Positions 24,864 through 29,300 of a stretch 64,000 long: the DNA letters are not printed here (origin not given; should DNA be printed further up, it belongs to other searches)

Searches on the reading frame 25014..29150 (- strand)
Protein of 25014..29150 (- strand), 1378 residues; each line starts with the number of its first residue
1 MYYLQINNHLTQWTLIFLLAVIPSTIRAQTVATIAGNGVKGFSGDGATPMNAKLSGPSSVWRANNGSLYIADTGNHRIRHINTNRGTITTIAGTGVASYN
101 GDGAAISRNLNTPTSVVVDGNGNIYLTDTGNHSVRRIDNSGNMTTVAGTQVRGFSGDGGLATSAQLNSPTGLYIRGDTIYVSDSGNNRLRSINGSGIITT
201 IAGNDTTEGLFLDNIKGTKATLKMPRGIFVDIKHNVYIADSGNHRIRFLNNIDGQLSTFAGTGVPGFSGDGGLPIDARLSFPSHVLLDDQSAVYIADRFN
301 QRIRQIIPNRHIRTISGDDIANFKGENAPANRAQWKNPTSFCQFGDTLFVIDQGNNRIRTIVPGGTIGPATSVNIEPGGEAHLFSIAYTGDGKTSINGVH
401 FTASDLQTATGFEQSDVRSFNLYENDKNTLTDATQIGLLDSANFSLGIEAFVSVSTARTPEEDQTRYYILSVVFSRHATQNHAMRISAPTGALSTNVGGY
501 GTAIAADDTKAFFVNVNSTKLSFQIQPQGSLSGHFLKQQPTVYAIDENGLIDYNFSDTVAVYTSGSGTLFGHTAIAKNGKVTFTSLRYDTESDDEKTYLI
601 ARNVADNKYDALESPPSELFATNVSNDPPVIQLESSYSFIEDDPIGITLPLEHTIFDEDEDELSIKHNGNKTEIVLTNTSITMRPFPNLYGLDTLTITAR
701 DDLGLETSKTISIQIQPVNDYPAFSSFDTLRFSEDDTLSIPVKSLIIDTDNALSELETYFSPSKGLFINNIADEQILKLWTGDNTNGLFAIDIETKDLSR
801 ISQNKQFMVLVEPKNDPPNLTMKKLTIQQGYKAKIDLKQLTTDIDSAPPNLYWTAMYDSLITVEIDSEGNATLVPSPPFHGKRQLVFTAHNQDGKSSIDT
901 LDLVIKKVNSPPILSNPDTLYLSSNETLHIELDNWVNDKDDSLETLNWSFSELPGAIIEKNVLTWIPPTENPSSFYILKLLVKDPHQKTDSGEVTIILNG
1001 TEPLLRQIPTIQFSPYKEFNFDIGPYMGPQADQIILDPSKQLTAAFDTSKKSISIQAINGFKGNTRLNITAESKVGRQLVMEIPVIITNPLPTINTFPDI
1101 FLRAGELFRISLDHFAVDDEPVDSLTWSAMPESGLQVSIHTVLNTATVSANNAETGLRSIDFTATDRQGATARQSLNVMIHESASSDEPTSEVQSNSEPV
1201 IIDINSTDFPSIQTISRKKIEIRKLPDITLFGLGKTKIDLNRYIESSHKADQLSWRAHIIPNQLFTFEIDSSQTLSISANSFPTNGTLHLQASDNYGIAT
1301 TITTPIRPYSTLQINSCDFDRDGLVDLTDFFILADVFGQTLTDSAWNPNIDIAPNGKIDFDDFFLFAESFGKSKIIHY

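Call 4: search_protein_families(library=pfam, proteins=[window:25014-29150:-], max_evalue=0.01)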
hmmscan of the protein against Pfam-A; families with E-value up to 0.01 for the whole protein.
window:25014-29150:- (1378 aa): 8 families
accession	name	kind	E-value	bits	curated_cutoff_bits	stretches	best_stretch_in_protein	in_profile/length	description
PF25021.1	TEN_NHL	-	2.1e-27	96.5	27.1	3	39-81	314-356/357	Teneurin NHL domain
PF01436.27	NHL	-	1.8e-24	84.9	20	3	110-135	1-26/28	NHL repeat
PF17963.7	Big_9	-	1.7e-21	77.3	23.6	3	626-713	1-88/89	Bacterial Ig domain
PF17803.7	Cadherin_4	-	1.5e-08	35.5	25.1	0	710-751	2-44/71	Bacterial cadherin-like domain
PF17892.7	Cadherin_5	-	4e-06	27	26.5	1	626-715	2-97/98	Cadherin-like domain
PF08450.18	SGL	-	2.1e-05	24.7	26.3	1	61-145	141-218/246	SMP-30/Gluconolactonase/LRE-like region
PF06739.17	SBBP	-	0.00026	21.3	20.5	0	112-127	14-29/38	Beta-propeller repeat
PF22352.2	K319L-like_PKD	-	0.00098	19.5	27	0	1112-1180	16-84/84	K319L-like, PKD domain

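Call 13: search_protein_families(library=ncbifam, proteins=[window:25014-29150:-], max_evalue=0.01)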
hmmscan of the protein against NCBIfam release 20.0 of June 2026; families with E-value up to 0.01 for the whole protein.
window:25014-29150:- (1378 aa): 6 families
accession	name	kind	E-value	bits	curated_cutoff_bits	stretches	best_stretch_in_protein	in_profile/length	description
NF012211.1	tand_rpt_95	domain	1.3e-18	66.8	90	2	655-723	19-92/98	tandem-95 repeat protein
NF035926.1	scyF_NHL_VPEP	equivalog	1.5e-15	57.2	350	1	61-265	109-288/376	scytonemin biosynthesis PEP-CTERM protein ScyF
NF033206.1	ScyE_fam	subfamily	1.5e-09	37.9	80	1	52-202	5-175/333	ScyD/ScyE family protein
NF047780.1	LIC12708_fam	subfamily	0.00086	18.3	150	0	163-241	53-138/391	LIC_12708 family protein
TIGR01965.1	VCBS_repeat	domain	0.0015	18.6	15.5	0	693-736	59-98/99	VCBS domain-containing protein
NF041540.1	dockerin_GC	domain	0.0056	17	29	0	1321-1371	14-64/67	GC-type dockerin domain-anchored protein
